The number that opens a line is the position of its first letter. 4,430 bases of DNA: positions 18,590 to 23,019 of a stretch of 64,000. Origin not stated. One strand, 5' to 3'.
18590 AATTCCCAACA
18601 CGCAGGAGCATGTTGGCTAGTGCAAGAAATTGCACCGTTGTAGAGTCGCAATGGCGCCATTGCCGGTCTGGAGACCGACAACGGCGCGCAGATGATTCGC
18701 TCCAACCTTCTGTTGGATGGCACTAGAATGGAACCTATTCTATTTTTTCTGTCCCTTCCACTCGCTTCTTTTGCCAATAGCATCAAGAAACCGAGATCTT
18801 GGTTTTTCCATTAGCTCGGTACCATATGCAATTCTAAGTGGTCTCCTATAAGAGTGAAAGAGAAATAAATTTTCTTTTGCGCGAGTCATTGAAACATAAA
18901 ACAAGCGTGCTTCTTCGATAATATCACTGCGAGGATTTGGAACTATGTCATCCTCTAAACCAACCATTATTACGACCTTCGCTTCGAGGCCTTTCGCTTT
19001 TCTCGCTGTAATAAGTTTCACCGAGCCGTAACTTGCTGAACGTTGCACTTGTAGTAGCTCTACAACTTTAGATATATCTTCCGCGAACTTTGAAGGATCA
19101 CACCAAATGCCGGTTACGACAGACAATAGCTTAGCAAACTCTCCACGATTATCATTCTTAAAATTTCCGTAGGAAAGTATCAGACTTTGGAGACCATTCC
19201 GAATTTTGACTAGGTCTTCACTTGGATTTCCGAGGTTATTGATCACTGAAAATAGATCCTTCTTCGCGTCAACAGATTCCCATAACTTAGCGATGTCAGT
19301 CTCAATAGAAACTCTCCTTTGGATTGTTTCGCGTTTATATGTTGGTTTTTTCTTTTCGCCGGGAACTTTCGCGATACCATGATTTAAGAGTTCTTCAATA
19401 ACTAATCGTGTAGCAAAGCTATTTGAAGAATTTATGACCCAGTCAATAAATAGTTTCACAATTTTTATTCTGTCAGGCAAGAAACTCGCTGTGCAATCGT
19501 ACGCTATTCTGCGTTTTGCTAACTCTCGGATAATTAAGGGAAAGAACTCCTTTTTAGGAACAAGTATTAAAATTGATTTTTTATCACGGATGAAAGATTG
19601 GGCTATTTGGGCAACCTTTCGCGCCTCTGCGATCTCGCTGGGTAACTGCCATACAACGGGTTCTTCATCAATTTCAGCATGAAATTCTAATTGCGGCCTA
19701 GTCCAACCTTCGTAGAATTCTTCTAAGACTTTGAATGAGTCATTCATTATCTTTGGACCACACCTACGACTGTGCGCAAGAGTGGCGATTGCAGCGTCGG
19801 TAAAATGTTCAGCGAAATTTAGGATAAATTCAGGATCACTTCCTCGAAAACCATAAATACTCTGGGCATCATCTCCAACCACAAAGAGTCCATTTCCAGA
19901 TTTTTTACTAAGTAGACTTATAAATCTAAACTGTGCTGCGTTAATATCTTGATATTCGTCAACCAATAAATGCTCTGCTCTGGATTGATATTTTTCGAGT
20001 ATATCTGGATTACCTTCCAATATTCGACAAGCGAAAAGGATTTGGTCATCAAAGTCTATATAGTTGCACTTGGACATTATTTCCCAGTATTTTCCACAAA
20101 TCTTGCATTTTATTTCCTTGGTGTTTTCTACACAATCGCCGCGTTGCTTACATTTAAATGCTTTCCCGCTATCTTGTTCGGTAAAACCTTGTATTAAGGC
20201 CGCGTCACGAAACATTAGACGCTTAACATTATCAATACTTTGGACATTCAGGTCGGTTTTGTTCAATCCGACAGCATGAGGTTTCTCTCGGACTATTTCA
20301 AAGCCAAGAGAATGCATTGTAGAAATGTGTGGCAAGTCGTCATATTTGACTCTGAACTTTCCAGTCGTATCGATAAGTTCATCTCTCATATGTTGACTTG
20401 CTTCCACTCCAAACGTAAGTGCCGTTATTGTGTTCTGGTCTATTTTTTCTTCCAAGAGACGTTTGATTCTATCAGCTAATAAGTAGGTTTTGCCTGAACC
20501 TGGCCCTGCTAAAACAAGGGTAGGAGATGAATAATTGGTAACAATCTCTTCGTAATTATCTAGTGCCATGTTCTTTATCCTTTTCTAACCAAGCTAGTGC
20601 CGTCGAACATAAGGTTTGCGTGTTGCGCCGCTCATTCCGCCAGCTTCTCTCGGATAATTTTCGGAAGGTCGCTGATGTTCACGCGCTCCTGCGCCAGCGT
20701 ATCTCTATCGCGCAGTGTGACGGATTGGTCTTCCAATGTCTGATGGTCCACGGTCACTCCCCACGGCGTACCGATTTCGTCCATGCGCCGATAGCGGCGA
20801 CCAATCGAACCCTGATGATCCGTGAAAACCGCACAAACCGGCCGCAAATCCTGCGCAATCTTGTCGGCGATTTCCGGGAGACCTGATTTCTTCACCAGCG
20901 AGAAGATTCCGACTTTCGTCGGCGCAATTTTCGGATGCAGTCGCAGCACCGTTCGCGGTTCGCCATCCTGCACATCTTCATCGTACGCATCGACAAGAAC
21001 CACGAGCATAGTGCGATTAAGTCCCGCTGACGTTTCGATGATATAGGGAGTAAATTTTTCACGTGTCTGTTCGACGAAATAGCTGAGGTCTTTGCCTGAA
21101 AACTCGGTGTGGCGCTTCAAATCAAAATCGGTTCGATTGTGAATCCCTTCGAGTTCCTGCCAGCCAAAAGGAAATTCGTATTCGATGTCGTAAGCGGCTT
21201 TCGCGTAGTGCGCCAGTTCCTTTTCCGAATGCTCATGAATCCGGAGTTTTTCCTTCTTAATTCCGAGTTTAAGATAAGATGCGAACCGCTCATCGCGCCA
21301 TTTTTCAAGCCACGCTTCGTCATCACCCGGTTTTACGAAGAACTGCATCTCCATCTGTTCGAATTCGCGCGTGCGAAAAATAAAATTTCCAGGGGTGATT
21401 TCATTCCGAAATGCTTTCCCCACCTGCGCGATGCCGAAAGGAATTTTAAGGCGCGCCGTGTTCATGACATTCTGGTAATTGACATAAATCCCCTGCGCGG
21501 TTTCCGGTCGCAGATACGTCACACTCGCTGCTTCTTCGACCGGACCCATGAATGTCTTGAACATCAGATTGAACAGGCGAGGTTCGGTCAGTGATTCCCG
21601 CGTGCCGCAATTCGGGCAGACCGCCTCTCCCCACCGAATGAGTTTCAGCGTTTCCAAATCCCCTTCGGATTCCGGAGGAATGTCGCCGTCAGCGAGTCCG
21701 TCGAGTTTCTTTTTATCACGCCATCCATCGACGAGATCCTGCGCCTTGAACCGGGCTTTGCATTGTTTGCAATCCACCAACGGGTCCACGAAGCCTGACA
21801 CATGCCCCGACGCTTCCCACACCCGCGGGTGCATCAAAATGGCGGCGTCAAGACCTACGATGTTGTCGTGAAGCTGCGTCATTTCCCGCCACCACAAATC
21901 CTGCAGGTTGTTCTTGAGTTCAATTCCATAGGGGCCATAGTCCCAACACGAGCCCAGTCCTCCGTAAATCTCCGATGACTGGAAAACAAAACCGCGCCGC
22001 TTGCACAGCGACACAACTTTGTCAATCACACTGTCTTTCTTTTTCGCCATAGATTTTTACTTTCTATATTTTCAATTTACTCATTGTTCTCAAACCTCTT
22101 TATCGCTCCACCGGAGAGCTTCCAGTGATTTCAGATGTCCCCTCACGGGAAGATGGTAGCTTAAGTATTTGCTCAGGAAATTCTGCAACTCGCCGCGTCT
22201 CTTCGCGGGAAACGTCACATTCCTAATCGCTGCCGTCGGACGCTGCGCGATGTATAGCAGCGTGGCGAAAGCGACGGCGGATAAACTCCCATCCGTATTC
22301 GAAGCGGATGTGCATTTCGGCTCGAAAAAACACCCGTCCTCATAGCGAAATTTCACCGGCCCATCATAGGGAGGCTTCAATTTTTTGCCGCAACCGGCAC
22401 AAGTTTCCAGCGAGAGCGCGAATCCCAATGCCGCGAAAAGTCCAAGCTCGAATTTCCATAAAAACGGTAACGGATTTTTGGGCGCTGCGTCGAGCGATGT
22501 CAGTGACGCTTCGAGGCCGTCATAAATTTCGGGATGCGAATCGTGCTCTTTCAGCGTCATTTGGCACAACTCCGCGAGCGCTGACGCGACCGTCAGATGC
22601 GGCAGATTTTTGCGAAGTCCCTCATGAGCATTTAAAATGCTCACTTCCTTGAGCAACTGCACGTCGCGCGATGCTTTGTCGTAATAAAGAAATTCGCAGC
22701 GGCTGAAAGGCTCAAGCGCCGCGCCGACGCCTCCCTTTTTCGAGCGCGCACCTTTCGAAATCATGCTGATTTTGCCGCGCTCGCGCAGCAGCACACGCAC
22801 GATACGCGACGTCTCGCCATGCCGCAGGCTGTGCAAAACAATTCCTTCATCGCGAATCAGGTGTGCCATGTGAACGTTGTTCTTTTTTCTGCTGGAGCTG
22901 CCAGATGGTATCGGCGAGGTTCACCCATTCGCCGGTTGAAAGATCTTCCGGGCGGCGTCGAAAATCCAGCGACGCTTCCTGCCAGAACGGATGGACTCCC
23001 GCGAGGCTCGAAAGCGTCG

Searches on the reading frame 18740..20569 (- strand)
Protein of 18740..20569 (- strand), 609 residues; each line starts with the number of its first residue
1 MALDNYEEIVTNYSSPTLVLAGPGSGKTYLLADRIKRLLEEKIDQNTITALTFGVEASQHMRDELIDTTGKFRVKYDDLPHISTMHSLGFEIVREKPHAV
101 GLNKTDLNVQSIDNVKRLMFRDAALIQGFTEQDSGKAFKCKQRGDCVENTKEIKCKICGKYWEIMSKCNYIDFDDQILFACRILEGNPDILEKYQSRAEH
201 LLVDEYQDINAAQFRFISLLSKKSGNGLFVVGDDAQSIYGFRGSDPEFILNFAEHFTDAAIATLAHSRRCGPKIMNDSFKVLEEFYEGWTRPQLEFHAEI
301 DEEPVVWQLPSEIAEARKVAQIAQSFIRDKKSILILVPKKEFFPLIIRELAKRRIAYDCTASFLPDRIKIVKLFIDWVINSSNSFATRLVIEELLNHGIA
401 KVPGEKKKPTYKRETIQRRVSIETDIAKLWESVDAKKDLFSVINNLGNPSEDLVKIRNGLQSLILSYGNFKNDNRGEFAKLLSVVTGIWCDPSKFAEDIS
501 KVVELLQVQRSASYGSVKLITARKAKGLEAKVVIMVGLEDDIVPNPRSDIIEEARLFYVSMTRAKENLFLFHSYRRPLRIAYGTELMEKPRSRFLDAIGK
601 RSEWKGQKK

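Call 63: search_protein_families(library=pfam, proteins=[window:18740-20569:-], max_evalue=0.00001)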
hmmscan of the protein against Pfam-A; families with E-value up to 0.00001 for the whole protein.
window:18740-20569:- (609 aa): 5 families
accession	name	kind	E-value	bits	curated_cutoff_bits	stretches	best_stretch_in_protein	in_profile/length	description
PF00580.27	UvrD-helicase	-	4.2e-53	181.2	23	1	7-256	6-270/271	UvrD/REP helicase N-terminal domain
PF13361.12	UvrD_C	-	2.4e-20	73.7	25.6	1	499-570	264-345/350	UvrD-like helicase C-terminal domain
PF13245.12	AAA_19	-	3.6e-19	69.7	25.1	1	13-242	10-134/134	AAA domain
PF01443.25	Viral_helicase1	-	8.4e-10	39.3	21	0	18-75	2-56/228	Viral superfamily 1 RNA helicase core domain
PF13538.12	UvrD_C_2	-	2.3e-06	27.8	27.4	1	519-570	4-51/52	UvrD-like helicase C-terminal domain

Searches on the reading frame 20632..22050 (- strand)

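Call 63: search_protein_families(library=pfam, proteins=[window:20632-22050:-], max_evalue=0.00001)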
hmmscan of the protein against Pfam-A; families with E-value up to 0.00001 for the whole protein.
window:20632-22050:- (472 aa): 2 families
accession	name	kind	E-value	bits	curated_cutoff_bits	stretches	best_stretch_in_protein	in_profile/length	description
PF03129.25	HGTP_anticodon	-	2.4e-18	66.5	21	1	380-469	2-94/94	Anticodon binding domain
PF00587.30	tRNA-synt_2b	-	1.1e-11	45.6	29.3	1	178-352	11-176/179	tRNA synthetase class II core domain (G, H, P, S and T)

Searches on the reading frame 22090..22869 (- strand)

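Call 63: search_protein_families(library=pfam, proteins=[window:22090-22869:-], max_evalue=0.00001)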
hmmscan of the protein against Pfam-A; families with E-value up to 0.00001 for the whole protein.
window:22090-22869:- (259 aa): 2 families
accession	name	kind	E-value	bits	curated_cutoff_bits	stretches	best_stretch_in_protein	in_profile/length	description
PF02565.21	RecO_C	-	2.1e-25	89.7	22.1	1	88-249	3-156/157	Recombination protein O C terminal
PF11967.14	RecO_N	-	2.2e-19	69.7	27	1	2-80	2-78/80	Recombination protein O N terminal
